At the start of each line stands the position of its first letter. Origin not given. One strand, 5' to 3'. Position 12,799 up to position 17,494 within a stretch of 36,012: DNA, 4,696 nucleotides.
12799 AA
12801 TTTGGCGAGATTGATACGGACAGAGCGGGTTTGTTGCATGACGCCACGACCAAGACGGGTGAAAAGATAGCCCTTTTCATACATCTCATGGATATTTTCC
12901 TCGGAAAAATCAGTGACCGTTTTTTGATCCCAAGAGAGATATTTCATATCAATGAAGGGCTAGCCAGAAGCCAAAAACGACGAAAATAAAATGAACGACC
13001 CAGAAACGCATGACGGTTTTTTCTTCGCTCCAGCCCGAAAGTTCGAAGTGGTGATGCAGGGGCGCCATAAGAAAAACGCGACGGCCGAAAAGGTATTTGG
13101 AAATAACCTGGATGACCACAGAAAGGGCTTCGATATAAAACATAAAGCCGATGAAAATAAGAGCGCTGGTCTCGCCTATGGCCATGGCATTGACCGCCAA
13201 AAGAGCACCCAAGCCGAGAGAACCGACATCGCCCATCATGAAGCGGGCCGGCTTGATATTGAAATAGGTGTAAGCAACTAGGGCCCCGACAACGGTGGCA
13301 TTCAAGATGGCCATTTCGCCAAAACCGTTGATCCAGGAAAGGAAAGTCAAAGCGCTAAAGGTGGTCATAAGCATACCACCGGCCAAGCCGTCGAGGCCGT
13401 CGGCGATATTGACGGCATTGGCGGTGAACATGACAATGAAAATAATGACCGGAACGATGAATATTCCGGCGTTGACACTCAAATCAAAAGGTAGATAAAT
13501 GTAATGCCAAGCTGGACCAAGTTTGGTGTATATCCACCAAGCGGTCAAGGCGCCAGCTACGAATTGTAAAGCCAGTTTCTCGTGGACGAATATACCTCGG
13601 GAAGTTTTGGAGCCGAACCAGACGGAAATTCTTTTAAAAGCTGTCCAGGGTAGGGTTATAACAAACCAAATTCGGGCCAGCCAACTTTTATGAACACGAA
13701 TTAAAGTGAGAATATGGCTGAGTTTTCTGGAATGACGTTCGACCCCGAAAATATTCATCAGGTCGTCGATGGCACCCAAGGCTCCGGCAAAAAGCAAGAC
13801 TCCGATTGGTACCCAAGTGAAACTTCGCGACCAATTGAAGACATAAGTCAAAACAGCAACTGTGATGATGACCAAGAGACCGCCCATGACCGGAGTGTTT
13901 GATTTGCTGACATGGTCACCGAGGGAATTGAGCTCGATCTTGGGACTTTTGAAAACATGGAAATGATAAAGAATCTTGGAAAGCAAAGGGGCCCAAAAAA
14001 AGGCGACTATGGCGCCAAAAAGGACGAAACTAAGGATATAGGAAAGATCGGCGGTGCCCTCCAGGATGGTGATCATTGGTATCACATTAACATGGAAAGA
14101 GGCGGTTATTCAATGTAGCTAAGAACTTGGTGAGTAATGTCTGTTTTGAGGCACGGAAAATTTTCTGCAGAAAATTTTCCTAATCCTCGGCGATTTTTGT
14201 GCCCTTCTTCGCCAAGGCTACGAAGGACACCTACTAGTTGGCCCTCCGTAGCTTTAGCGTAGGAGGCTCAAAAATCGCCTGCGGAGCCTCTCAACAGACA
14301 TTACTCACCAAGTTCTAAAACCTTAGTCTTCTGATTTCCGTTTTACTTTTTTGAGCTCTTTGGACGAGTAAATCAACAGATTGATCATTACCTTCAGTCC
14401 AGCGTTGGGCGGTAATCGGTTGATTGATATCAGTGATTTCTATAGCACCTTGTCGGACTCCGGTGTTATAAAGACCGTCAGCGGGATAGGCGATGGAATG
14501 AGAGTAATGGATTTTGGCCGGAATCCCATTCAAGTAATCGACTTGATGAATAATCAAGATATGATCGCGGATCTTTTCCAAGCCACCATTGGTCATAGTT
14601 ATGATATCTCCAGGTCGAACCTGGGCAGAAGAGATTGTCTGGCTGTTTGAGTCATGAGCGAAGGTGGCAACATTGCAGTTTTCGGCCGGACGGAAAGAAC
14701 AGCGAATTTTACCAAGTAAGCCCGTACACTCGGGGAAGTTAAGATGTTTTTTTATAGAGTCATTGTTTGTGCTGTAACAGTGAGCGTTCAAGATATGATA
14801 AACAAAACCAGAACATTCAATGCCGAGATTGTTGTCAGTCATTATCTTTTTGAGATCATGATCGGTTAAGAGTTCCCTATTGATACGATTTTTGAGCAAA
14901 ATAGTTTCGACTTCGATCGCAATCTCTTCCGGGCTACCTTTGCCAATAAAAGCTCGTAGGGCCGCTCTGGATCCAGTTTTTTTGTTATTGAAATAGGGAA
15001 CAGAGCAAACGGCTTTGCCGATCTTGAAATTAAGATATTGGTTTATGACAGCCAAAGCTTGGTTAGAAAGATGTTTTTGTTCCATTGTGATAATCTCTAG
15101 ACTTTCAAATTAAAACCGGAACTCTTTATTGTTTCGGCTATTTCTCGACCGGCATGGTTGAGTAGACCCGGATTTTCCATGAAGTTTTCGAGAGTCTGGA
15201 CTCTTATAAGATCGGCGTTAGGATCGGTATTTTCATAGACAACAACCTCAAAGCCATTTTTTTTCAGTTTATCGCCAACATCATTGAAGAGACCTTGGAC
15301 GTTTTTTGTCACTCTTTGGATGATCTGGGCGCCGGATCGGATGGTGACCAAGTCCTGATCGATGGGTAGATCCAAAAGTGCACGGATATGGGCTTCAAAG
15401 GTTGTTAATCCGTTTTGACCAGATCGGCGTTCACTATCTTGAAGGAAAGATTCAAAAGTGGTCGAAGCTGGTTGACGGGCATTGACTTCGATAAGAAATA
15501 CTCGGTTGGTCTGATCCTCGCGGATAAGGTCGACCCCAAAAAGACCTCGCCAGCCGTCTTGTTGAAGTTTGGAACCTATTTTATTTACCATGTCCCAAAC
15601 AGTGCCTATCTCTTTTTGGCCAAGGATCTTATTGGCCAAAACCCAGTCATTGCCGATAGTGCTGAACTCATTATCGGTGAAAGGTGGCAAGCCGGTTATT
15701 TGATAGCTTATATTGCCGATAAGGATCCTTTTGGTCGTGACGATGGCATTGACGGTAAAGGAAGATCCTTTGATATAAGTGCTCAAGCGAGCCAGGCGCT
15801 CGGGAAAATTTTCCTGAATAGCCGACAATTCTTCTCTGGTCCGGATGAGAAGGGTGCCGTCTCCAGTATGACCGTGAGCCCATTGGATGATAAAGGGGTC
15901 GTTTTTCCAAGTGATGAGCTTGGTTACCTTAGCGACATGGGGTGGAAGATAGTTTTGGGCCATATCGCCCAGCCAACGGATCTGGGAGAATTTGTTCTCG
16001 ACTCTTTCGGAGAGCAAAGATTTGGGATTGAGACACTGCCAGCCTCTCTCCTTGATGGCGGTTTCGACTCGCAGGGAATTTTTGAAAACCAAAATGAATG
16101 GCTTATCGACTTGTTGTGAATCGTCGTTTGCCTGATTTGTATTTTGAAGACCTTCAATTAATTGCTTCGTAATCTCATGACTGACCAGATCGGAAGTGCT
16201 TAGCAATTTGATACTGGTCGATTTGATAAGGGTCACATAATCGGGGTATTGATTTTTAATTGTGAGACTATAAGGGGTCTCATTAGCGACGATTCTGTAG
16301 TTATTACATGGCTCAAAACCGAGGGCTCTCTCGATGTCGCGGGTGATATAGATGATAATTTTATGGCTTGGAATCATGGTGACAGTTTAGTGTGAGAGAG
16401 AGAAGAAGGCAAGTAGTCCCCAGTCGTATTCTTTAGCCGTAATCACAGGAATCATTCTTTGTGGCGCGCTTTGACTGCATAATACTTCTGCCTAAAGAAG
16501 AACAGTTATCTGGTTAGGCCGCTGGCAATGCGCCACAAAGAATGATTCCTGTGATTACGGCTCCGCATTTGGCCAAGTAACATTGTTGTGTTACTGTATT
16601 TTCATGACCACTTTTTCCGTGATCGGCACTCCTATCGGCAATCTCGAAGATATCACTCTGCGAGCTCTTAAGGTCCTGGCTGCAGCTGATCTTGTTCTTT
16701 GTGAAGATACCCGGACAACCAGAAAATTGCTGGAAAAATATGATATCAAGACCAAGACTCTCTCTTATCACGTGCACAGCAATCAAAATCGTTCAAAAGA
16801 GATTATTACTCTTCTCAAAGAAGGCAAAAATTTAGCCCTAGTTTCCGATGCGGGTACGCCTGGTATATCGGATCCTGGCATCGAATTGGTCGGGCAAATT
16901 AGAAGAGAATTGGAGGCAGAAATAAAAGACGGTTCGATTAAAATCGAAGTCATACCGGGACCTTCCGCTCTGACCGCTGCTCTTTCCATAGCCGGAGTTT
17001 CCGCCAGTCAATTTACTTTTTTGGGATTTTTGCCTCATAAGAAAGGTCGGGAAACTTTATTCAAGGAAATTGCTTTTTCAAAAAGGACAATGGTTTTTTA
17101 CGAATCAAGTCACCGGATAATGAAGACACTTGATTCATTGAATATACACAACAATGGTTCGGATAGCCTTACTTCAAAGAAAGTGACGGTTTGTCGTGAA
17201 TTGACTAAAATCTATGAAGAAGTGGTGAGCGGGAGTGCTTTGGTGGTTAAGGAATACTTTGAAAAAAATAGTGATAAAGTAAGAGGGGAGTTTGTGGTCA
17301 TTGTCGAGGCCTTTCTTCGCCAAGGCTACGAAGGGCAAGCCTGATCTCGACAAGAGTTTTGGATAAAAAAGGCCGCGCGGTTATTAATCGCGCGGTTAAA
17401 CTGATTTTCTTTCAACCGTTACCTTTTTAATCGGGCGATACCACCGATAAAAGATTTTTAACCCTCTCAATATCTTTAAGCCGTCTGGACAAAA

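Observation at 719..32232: -10-like hexamers sit 5-10 nt upstream of ATG at most operon-first genes, suggesting leaderless mRNAs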

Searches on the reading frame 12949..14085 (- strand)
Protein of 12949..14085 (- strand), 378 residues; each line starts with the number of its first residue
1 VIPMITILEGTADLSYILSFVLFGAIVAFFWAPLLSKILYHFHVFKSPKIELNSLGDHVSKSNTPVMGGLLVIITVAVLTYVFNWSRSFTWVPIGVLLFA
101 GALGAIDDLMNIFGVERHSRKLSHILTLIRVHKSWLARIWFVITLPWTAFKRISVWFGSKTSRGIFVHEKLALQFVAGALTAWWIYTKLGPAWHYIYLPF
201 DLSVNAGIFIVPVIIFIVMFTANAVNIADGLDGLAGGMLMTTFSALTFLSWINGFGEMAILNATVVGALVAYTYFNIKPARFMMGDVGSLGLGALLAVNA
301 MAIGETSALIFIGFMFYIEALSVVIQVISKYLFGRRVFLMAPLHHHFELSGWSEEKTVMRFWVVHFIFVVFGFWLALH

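Call 10: search_protein_families(library=pfam, proteins=[window:12949-14085:-])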
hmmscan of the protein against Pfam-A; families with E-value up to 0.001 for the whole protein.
window:12949-14085:- (378 aa): 1 family
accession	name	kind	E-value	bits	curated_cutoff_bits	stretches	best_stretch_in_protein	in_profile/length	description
PF00953.26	Glycos_transf_4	-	1e-23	84.5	27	1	169-302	27-158/160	Glycosyl transferase family 4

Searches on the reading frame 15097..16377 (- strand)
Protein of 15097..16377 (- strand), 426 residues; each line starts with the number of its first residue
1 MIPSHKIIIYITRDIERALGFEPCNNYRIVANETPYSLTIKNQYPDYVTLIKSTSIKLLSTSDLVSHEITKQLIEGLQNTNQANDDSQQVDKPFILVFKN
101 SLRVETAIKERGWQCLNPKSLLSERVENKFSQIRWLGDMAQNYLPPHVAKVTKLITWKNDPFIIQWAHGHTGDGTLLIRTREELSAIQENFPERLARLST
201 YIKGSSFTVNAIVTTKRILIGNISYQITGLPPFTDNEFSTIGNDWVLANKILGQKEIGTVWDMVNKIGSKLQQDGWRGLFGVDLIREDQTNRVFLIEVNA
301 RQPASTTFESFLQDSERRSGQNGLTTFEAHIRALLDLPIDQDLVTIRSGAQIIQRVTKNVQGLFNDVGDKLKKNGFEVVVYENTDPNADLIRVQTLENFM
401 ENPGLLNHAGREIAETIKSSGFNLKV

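Call 10: search_protein_families(library=pfam, proteins=[window:15097-16377:-])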
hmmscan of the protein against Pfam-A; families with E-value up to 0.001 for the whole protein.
window:15097-16377:- (426 aa): 1 family
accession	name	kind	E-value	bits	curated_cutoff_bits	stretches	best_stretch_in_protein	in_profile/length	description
PF02655.19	ATP-grasp_3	-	5.2e-09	36.8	23.2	1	127-302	2-157/160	ATP-grasp domain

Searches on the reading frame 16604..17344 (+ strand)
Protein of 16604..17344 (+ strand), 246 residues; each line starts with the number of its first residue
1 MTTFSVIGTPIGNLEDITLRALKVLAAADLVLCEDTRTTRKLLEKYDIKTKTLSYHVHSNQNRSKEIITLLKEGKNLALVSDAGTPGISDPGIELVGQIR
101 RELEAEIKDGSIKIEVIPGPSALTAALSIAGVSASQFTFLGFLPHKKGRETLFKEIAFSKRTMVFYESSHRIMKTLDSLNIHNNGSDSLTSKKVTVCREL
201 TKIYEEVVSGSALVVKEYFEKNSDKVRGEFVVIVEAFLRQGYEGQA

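Call 10: search_protein_families(library=pfam, proteins=[window:16604-17344:+])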
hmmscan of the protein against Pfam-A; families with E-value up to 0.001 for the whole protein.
window:16604-17344:+ (246 aa): 1 family
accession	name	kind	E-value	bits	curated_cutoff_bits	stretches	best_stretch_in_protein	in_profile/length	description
PF00590.25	TP_methylase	-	7.3e-31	108.2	27.8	1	4-210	2-206/212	Tetrapyrrole (Corrin/Porphyrin) Methylases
